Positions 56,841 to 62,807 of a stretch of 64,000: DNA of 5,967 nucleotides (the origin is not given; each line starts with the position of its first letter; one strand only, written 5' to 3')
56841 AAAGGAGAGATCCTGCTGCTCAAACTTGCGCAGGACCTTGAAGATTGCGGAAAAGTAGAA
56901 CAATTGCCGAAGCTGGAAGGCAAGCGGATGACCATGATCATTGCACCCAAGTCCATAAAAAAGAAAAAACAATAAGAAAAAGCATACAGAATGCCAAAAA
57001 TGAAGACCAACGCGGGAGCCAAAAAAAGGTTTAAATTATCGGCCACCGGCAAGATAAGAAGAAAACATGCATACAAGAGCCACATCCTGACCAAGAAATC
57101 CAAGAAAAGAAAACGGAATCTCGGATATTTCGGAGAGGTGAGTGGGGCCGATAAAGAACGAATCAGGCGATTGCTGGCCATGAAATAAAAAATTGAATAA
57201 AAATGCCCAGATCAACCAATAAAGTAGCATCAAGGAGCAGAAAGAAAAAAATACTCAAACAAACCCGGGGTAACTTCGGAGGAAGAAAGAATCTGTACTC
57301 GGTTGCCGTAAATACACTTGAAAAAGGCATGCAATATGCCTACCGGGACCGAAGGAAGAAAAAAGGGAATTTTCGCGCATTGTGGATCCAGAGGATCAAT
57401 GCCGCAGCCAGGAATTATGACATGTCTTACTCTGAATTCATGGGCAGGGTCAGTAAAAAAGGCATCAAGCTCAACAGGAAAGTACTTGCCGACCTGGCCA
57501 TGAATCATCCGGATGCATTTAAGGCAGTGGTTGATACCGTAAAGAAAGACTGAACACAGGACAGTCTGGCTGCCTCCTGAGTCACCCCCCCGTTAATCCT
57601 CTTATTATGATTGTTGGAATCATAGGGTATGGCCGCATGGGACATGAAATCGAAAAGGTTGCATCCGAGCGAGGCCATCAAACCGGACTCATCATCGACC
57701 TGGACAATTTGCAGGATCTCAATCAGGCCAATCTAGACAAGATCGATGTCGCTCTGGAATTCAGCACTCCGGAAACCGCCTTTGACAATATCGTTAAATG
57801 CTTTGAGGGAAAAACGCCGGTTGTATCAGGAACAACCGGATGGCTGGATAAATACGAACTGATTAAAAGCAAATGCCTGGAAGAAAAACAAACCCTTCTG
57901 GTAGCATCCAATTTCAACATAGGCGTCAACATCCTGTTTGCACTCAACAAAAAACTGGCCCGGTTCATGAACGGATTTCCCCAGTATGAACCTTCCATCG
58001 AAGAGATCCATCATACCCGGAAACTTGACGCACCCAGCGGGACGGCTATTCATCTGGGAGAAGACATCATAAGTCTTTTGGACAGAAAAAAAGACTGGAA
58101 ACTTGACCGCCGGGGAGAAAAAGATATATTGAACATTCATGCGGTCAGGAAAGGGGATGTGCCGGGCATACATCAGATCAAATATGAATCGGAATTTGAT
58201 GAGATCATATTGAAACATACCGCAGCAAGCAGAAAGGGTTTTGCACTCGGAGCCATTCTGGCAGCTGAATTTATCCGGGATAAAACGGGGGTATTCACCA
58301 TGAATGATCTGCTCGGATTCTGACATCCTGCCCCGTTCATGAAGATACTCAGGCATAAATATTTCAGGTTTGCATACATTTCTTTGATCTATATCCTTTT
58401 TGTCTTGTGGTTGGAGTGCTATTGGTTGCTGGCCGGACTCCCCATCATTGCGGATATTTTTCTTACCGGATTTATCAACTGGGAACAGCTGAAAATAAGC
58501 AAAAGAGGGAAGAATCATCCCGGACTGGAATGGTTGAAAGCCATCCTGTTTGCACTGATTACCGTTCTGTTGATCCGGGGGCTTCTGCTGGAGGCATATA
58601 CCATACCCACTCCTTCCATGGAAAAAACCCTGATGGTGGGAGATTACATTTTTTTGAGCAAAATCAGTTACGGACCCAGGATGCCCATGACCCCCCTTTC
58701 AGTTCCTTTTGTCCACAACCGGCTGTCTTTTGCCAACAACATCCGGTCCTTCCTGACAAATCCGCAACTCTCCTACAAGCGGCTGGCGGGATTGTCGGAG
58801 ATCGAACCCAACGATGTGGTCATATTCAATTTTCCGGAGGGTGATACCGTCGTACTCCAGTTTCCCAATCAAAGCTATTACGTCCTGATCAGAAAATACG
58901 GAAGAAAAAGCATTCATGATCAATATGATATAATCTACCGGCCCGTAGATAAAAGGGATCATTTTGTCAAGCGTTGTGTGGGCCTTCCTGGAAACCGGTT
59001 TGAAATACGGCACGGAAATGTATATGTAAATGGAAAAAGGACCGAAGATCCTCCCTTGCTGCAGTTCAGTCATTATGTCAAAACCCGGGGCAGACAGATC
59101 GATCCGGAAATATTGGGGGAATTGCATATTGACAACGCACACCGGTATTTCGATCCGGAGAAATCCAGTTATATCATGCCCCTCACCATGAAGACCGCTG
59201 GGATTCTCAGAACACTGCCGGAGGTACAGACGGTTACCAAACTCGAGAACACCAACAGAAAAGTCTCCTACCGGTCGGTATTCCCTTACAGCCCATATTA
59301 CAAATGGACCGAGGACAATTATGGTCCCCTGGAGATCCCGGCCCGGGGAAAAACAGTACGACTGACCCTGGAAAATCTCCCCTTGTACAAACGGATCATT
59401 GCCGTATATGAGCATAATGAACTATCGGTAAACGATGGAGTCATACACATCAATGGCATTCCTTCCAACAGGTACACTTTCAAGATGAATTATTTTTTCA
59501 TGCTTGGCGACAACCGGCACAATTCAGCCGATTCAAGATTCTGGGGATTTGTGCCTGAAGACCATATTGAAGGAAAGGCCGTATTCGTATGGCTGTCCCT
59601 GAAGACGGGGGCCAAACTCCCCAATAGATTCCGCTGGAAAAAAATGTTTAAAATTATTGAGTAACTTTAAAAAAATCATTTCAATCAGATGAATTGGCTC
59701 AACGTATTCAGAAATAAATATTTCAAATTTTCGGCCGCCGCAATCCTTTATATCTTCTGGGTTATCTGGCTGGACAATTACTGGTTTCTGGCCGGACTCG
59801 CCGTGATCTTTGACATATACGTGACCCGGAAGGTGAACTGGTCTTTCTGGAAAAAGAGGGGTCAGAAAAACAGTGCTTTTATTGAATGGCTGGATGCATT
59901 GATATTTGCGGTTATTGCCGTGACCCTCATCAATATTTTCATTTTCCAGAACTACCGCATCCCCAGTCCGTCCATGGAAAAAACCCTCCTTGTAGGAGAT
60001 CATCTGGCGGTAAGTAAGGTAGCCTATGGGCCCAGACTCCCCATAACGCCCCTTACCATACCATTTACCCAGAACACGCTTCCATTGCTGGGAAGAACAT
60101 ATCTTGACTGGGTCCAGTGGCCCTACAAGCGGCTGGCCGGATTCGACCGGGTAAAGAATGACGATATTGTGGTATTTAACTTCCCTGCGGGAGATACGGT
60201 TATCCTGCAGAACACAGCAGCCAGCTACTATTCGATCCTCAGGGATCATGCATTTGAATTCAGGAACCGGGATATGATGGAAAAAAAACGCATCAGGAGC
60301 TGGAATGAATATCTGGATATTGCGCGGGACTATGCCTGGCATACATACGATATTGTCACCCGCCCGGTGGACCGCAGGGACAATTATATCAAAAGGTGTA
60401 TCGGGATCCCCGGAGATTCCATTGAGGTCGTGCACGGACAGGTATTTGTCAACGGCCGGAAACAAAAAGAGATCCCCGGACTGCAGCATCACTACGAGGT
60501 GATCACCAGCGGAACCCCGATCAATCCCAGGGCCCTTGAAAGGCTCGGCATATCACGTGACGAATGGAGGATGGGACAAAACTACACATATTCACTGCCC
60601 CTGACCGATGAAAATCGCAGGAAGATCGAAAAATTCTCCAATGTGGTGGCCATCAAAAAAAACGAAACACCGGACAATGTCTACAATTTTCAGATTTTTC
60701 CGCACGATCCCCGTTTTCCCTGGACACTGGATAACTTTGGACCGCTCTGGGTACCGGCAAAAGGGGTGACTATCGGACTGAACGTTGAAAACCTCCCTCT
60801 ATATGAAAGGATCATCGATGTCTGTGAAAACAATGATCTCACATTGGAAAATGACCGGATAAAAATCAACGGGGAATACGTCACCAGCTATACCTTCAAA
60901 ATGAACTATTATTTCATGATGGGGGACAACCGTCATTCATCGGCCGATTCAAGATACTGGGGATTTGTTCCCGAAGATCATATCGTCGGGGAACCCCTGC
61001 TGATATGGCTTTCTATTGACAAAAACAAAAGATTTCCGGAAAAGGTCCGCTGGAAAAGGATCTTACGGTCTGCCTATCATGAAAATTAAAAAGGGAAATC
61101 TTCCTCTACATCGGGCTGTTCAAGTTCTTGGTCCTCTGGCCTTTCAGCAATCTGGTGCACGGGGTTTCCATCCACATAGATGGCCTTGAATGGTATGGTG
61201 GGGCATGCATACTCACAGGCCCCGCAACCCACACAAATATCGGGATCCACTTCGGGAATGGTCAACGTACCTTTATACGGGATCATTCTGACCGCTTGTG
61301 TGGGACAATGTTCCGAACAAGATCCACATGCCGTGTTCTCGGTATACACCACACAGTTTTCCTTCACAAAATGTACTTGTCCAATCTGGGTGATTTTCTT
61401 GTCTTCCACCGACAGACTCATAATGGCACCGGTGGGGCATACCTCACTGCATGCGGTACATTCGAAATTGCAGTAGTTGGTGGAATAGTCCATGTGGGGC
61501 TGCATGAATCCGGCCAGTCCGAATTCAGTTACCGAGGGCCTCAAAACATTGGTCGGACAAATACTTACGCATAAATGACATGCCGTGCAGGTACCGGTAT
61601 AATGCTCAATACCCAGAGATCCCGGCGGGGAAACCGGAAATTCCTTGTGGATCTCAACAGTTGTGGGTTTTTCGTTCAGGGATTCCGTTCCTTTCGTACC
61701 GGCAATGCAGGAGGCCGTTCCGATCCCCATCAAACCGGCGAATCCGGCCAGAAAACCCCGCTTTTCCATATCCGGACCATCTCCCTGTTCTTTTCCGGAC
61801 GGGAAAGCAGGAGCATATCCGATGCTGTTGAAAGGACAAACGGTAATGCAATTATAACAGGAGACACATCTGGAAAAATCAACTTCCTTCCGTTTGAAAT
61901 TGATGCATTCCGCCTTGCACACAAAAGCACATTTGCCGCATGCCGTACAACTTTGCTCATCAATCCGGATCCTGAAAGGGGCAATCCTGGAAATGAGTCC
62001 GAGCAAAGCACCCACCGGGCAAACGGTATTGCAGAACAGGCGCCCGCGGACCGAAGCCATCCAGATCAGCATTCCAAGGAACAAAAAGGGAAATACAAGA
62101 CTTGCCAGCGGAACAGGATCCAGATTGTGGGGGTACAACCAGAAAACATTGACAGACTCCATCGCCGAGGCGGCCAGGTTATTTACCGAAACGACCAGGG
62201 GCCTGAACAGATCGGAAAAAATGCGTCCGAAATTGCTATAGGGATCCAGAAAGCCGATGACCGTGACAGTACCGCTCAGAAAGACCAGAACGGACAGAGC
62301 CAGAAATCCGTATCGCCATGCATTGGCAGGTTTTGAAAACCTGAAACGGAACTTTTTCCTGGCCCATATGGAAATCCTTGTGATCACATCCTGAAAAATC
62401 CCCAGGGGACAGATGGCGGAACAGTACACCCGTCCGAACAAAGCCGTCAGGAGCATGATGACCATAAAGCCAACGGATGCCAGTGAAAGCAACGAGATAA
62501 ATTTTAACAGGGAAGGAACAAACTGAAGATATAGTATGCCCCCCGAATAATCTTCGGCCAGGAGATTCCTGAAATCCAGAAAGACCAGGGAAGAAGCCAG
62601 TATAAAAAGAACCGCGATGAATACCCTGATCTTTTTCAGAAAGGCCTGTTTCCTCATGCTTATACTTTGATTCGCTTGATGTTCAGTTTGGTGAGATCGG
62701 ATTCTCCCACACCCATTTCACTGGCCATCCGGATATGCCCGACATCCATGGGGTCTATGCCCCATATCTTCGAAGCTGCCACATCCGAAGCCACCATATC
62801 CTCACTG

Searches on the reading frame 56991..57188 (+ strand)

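Call 63: search_protein_families(library=pfam, max_evalue=0.001, proteins=[window:56991-57188:+])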
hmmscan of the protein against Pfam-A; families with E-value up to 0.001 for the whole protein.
window:56991-57188:+ (65 aa): 1 family
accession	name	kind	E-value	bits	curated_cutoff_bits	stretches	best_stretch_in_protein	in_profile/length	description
PF01632.24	Ribosomal_L35p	-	2.4e-25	89.1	28.9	1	2-62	1-61/61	Ribosomal protein L35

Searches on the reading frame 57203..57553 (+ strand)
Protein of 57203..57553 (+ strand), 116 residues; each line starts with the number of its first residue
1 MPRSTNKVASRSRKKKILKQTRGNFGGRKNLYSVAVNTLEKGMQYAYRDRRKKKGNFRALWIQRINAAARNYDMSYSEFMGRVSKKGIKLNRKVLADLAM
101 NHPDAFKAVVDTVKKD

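Call 63: search_protein_families(library=pfam, max_evalue=0.001, proteins=[window:57203-57553:+])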
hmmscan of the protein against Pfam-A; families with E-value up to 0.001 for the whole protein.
window:57203-57553:+ (116 aa): 1 family
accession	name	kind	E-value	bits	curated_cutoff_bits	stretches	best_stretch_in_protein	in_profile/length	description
PF00453.23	Ribosomal_L20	-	7.5e-41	139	30.8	1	3-108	1-106/107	Ribosomal protein L20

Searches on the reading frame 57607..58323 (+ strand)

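Call 11: search_protein_families(library=pfam, max_evalue=0.00001, proteins=[window:57607-58323:+])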
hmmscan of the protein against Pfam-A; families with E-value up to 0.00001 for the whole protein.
window:57607-58323:+ (238 aa): 2 families
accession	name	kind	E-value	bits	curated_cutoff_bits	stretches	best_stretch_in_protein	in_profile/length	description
PF05173.19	DapB_C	-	7.9e-36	123.2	27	1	106-236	1-121/121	Dihydrodipicolinate reductase, C-terminus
PF01113.26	DapB_N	-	5.9e-13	49.4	25.6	1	2-103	2-124/124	Dihydrodipicolinate reductase, N-terminus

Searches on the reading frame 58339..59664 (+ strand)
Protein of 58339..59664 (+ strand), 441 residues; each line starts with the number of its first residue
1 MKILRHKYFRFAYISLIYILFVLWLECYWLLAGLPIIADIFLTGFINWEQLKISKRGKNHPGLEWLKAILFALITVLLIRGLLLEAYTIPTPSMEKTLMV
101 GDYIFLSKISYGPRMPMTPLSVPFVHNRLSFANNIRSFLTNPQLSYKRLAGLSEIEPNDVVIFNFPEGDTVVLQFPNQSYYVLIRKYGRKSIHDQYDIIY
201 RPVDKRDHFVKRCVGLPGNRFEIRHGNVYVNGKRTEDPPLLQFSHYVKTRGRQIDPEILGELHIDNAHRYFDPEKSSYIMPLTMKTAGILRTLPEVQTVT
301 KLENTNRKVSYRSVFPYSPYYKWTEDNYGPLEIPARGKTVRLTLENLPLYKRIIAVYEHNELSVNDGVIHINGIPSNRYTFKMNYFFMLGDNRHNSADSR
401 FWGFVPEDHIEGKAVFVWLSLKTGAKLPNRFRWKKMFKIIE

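Call 11: search_protein_families(library=pfam, max_evalue=0.00001, proteins=[window:58339-59664:+])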
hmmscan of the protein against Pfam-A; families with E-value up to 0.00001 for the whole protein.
window:58339-59664:+ (441 aa): 1 family
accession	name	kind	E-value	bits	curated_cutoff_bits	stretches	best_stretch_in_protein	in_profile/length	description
PF10502.14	Peptidase_S26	-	3.1e-39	135.1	22.9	2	63-240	2-104/168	Signal peptidase, peptidase S26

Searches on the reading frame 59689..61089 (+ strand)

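Call 11: search_protein_families(library=pfam, max_evalue=0.00001, proteins=[window:59689-61089:+])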
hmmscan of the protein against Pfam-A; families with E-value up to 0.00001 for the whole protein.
window:59689-61089:+ (466 aa): 1 family
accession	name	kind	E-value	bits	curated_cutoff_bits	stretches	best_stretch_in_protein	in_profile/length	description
PF10502.14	Peptidase_S26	-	1.3e-38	133.1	22.9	2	65-261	2-101/168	Signal peptidase, peptidase S26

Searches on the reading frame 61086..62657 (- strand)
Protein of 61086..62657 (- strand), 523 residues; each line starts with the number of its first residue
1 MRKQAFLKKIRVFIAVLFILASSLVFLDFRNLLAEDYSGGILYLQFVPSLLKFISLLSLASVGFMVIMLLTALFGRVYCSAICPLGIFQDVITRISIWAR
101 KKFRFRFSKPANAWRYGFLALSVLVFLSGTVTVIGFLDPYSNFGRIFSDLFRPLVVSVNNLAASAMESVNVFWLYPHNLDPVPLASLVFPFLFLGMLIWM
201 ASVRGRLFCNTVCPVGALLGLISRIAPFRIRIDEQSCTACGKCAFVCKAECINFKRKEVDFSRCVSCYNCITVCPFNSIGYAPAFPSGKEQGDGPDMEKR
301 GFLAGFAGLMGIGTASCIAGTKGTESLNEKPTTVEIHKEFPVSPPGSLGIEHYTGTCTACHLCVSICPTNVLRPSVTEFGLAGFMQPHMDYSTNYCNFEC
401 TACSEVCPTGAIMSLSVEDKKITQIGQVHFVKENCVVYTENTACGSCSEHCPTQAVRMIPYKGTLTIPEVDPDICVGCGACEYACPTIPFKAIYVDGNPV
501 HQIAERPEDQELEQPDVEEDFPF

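Call 11: search_protein_families(library=pfam, max_evalue=0.00001, proteins=[window:61086-62657:-])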
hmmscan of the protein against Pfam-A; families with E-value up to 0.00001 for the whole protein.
window:61086-62657:- (523 aa): 12 families
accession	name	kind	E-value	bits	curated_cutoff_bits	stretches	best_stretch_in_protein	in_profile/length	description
PF00037.32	Fer4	-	7e-27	92.6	21.1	0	258-279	2-23/24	4Fe-4S binding domain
PF12838.12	Fer4_7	-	8.4e-23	81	27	2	443-487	4-50/52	4Fe-4S dicluster domain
PF12837.12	Fer4_6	-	9.6e-21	73.1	25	1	467-487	1-21/24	4Fe-4S binding domain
PF14697.11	Fer4_21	-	1.4e-17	64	35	1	231-278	2-56/59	4Fe-4S dicluster domain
PF12801.12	Fer4_5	-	1.4e-16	60.6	22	2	61-105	6-47/48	4Fe-4S binding domain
PF13187.11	Fer4_9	-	1.8e-15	57.1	27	0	357-412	2-52/52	4Fe-4S dicluster domain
PF12797.12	Fer4_2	-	1.8e-15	56.2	24.5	1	467-487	2-22/22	4Fe-4S binding domain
PF13237.11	Fer4_10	-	3e-15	56.3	25.5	0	230-275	2-53/53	4Fe-4S dicluster domain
PF13484.11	Fer4_16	-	1.9e-14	54.6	30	0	399-453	4-65/66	4Fe-4S double cluster binding domain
PF13183.11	Fer4_8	-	4.5e-09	37.2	27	0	262-371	3-68/68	4Fe-4S dicluster domain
PF25160.1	LdpA_Fe-S-bd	-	2.1e-08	34.2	27.6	0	209-253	9-44/49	LdpA Fe-S cluster-binding domain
PF12798.12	Fer4_3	-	3.5e-06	27.9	27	0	475-486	1-12/15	4Fe-4S binding domain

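Call 43: search_protein_families(library=ncbifam, max_evalue=0.00001, proteins=[window:61086-62657:-])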
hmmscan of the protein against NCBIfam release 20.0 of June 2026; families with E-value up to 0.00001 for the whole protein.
window:61086-62657:- (523 aa): 35 families (the best 25 are shown)
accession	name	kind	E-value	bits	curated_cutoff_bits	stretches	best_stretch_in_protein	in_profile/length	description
NF042909.1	FMH_DH_FwdF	exception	1.4e-22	80.2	375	2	352-498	12-160/336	tungsten-dependent formylmethanofuran dehydrogenase subunit FwdF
TIGR02163.1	napH_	subfamily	3.6e-21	75.8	213.05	2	204-281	169-253/255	NapH/MauN family ferredoxin-type protein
NF007013.0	PRK09477.1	equivalog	4e-20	72.1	234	2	196-282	184-277/286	quinol dehydrogenase ferredoxin subunit NapH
TIGR00402.1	napF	equivalog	1.8e-16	60.4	102.2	1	338-487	18-145/149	ferredoxin-type protein NapF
NF058577.1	FdxA_fam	equivalog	6e-16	58.4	65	1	440-487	8-50/52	4Fe-4S ferredoxin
TIGR01971.1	NuoI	subfamily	1.1e-14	54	113.05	1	355-414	42-100/121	NADH-quinone oxidoreductase, chain I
NF045874.1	Vhu_polyferre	exception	1.9e-14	53.2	600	0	209-279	234-309/381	F420-non-reducing hydrogenase associated-polyferredoxin VhuB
NF004541.0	PRK05888.2-2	equivalog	1.2e-13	51.2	217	1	350-430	56-129/168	NADH-quinone oxidoreductase subunit NuoI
TIGR02179.1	PorD_KorD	subfamily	1.2e-13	50.9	60.05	0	232-280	22-73/78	2-oxoacid:acceptor oxidoreductase, delta subunit, pyruvate/2-ketoisovalerate family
TIGR00397.1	mauM_napG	subfamily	2.9e-13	49.8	178.85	1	341-485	39-187/213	MauM/NapG family ferredoxin-type protein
NF006221.0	PRK08348.1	subfamily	5.4e-13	48.8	124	0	388-458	38-94/136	NADH-plastoquinone oxidoreductase subunit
NF040864.1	HgcB_ferredoxin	equivalog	7.4e-13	48.2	99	0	351-413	10-62/93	mercury methylation ferredoxin HgcB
NF007012.0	PRK09476.1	equivalog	1.4e-12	47.3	269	1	335-487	39-198/254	ferredoxin-type protein NapG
NF038196.1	ferrodoxin_EFR1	subfamily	3.1e-12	47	75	1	232-282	182-232/242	EFR1 family ferrodoxin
NF043039.1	HgcAB_like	equivalog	5.8e-12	45.9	285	0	218-279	287-349/350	HgcAB-like fusion protein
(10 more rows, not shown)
